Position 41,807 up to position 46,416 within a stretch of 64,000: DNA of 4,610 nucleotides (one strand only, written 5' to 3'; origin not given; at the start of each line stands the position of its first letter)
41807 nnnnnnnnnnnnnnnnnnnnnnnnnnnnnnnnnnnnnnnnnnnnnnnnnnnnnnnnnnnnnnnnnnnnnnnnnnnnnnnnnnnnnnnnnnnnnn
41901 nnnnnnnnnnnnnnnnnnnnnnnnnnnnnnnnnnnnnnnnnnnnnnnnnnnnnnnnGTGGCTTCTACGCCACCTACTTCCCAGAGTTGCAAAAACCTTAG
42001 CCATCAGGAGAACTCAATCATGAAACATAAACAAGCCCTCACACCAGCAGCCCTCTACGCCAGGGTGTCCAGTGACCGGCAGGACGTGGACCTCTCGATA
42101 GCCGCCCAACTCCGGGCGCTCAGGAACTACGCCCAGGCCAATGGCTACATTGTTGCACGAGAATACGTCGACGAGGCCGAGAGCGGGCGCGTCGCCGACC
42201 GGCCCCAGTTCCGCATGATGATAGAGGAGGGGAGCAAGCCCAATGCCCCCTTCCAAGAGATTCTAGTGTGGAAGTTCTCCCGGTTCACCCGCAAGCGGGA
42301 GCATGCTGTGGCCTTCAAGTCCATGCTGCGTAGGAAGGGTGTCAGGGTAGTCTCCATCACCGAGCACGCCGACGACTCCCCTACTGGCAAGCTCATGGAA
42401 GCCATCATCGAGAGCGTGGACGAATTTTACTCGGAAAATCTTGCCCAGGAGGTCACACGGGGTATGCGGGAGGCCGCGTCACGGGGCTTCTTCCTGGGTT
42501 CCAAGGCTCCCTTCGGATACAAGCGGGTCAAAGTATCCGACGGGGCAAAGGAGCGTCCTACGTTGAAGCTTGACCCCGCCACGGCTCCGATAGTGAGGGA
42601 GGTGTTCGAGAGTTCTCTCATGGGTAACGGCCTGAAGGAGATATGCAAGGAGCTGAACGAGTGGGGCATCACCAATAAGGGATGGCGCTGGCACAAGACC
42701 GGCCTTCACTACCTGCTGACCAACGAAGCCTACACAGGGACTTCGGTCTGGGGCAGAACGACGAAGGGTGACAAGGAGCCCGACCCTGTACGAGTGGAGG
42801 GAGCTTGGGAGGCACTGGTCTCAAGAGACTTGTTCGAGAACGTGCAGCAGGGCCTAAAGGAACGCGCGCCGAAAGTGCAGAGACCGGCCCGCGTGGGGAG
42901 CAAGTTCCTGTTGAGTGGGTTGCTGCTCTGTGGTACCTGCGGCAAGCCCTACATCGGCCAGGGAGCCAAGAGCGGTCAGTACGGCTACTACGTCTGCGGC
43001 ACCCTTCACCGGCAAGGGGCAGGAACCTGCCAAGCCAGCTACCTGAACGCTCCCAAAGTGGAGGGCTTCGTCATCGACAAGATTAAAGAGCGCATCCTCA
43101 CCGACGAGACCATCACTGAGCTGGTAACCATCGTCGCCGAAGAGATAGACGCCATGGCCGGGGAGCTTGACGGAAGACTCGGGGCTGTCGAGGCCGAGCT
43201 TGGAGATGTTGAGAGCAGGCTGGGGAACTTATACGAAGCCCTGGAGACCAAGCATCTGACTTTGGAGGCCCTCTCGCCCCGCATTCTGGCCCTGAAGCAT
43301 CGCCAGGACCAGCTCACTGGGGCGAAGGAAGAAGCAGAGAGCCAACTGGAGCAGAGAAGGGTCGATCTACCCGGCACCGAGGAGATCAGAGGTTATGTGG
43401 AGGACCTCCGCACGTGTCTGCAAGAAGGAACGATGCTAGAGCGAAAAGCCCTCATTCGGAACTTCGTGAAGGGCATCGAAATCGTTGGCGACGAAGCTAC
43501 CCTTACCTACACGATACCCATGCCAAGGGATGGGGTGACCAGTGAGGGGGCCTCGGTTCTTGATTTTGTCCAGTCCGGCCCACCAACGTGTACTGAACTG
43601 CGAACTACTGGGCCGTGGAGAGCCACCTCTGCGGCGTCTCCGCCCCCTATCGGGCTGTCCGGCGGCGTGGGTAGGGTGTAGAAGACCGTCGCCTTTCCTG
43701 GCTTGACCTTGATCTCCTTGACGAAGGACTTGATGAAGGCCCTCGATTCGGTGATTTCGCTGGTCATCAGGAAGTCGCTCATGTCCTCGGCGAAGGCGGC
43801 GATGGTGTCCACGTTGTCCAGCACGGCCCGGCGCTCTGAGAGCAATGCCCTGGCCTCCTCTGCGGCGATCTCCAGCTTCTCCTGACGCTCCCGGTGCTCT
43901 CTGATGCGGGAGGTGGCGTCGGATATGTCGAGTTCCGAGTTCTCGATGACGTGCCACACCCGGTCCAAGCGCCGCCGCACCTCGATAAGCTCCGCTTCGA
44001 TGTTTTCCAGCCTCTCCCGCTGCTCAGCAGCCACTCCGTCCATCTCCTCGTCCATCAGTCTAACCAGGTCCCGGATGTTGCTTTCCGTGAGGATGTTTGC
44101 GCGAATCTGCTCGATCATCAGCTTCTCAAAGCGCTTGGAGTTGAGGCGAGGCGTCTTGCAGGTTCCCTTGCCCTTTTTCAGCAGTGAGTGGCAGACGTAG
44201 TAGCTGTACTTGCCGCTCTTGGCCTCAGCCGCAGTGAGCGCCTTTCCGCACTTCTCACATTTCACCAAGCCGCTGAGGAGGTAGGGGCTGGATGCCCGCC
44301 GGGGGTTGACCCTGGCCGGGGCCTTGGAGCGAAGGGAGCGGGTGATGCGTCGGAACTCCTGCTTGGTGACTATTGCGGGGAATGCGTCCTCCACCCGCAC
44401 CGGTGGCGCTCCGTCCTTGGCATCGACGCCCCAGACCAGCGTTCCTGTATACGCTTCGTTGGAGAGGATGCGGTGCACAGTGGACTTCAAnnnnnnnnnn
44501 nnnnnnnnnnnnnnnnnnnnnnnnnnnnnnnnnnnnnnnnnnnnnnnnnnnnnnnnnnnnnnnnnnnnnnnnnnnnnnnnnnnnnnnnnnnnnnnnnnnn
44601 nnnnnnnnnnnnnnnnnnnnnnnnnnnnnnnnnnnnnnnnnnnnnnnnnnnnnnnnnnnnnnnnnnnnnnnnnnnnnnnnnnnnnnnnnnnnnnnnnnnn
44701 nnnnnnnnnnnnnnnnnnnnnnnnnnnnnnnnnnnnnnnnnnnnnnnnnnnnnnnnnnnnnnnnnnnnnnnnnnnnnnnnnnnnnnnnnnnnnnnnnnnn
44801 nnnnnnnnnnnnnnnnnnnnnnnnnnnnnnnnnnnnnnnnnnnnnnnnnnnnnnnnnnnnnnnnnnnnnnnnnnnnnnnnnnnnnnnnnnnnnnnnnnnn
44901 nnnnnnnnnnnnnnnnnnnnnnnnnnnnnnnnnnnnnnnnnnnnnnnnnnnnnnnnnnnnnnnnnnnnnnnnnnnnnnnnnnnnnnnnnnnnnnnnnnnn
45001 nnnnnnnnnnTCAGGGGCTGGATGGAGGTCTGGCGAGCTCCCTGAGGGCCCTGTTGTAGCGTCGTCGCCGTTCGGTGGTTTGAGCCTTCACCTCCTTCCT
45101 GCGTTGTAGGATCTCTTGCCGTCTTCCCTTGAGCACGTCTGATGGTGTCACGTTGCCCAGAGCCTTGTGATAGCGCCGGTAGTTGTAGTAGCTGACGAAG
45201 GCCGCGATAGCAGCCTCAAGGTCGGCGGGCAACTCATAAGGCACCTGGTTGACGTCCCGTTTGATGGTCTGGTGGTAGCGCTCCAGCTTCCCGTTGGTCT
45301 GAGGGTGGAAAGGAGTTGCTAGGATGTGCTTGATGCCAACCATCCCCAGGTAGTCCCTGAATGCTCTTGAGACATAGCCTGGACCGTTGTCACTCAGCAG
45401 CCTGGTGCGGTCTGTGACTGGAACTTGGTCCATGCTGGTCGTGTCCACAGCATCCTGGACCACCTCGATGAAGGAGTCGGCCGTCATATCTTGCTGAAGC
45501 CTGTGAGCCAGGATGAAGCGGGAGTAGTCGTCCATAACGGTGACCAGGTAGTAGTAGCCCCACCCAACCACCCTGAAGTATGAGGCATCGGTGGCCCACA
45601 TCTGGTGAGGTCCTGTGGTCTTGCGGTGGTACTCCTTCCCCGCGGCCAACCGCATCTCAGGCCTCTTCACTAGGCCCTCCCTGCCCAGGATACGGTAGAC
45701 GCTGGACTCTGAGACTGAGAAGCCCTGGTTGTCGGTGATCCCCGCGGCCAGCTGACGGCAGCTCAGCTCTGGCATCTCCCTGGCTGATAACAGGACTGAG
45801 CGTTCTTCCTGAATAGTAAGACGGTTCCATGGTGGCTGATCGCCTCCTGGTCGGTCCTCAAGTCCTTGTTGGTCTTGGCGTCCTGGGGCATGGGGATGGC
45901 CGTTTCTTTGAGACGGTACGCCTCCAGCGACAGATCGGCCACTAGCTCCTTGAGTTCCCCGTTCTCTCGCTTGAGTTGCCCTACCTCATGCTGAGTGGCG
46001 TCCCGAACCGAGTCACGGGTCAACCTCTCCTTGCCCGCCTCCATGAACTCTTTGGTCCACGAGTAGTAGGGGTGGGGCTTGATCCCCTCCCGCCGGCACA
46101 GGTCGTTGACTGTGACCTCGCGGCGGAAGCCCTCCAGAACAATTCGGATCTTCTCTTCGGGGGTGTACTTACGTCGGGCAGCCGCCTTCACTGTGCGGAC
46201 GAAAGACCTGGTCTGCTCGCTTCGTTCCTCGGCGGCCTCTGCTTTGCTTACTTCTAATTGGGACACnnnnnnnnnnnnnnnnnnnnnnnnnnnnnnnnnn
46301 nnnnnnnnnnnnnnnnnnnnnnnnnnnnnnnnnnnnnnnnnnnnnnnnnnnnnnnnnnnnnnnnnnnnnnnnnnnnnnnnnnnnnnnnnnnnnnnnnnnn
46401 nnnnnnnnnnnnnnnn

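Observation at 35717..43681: Compact mobile-element-like module: coiled-coil HTH protein, coupling-protein-like membrane ATPase, 550-aa replication-relaxation protein, VapBC and a large serine recombinase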

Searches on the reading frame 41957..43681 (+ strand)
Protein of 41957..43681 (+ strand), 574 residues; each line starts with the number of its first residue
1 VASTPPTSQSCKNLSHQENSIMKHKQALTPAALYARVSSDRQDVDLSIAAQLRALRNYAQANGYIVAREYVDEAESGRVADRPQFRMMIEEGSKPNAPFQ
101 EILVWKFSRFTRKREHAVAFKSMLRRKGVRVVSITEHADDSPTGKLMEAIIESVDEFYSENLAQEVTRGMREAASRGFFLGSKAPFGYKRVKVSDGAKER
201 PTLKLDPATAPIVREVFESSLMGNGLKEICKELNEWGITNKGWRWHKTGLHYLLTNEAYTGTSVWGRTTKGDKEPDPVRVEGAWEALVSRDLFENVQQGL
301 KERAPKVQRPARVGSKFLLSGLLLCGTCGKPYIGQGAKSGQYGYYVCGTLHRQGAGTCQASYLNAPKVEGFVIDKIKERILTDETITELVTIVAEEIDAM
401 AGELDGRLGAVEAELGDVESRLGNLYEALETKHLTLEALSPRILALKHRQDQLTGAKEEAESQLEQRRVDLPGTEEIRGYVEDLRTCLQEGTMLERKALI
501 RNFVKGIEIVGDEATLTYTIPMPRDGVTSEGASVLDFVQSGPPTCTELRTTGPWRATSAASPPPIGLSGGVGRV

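Call 6: search_protein_families(library=pfam, proteins=[window:41957-43681:+], max_evalue=0.01)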
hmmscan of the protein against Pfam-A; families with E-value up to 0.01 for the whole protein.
window:41957-43681:+ (574 aa): 3 families
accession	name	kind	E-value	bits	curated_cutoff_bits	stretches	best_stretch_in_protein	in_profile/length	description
PF00239.26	Resolvase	-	2.6e-32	112.4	23.3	1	31-177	1-143/145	Resolvase, N terminal domain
PF07508.19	Recombinase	-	6.5e-21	74.9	21.1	1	207-303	1-102/102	Recombinase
PF13408.12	Zn_ribbon_recom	-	9.1e-15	55.2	25.3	1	318-377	1-58/58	Recombinase zinc beta ribbon domain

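Call 7: search_protein_families(library=ncbifam, proteins=[window:41957-43681:+], max_evalue=0.01)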
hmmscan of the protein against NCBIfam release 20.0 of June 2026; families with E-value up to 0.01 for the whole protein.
window:41957-43681:+ (574 aa): 6 families
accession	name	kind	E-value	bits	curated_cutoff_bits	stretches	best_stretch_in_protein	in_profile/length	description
NF047343.1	SCCmet_CcrB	equivalog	1.4e-45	156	900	1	32-478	10-461/542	cassette chromosome recombinase CcrB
NF041201.1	recomb_XisF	equivalog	2.2e-30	106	375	1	34-386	4-363/465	fdxN element excision recombinase XisF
NF047347.1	SCCmet_CcrC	equivalog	1.6e-25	89.6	900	1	32-401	6-390/558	cassette chromosome recombinase CcrC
NF047344.1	SCCmet_CcrA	equivalog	3e-18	66.1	700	1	33-388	6-333/442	cassette chromosome recombinase CcrA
NF033518.0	transpos_IS607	equivalog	2.7e-11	43.3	110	1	24-157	49-174/187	IS607 family transposase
NF049883.1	resolv_YneB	equivalog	8.4e-10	38.5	175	1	31-178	2-147/211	YneB family resolvase-like protein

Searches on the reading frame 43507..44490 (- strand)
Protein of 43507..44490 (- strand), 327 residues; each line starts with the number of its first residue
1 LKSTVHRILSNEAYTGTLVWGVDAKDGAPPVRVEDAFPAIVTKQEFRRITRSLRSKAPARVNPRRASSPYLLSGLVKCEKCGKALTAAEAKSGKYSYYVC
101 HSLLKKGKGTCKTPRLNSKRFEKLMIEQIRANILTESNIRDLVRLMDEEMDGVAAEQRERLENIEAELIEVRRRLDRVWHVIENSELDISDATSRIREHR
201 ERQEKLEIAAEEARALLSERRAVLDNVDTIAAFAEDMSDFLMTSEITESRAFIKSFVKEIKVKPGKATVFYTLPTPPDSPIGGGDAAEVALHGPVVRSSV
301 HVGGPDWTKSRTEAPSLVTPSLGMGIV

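Call 8: search_protein_families(library=pfam, proteins=[window:43507-44490:-], max_evalue=0.01)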
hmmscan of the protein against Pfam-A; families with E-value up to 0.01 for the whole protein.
window:43507-44490:- (327 aa): 2 families
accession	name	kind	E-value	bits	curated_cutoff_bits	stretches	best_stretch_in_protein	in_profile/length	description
PF13408.12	Zn_ribbon_recom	-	1.3e-12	48.4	25.3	1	71-130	1-58/58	Recombinase zinc beta ribbon domain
PF07508.19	Recombinase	-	2.9e-08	34.3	21.1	1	2-54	42-100/102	Recombinase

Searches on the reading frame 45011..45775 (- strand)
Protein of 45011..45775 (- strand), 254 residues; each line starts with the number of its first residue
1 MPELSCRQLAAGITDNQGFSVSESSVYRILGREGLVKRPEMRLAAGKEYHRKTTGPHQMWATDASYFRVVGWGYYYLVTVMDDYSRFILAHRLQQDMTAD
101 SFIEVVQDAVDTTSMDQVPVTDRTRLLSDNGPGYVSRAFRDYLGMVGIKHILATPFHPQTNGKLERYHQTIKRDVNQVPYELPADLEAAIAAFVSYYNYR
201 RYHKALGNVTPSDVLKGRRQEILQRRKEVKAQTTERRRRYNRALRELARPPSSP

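Call 8: search_protein_families(library=pfam, proteins=[window:45011-45775:-], max_evalue=0.01)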
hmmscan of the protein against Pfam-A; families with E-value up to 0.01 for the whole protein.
window:45011-45775:- (254 aa): 6 families
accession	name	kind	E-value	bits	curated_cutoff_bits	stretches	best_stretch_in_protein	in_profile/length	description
PF00665.32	rve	-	9.1e-20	71.3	32.6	1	54-158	2-102/102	Integrase core domain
PF13683.12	rve_3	-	4.7e-15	55.5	26.5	1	147-211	2-67/67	Integrase core domain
PF13333.12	rve_2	-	0.00087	19.8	22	1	180-212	17-49/56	Integrase core domain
PF24764.1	rva_4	-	0.005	17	26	1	54-187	5-128/194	Integrase core domain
PF13565.12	HTH_32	-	0.0061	17.5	33.7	0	3-30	46-73/73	Homeodomain-like domain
PF01498.24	HTH_Tnp_Tc3_2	-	0.007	17.1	31.5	0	2-39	12-48/72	Transposase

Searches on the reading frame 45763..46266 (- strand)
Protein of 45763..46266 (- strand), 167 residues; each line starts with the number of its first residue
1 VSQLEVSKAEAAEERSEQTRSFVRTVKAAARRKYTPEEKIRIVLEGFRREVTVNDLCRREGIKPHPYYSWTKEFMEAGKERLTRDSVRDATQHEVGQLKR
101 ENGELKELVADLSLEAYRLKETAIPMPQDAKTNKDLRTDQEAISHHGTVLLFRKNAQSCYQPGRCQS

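Call 8: search_protein_families(library=pfam, proteins=[window:45763-46266:-], max_evalue=0.01)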
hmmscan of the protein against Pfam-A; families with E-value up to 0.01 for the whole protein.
window:45763-46266:- (167 aa): 1 family
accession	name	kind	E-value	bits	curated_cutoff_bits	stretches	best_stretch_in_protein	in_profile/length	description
PF01527.26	HTH_Tnp_1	-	5.8e-13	49.3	24.1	1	30-102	3-74/75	Transposase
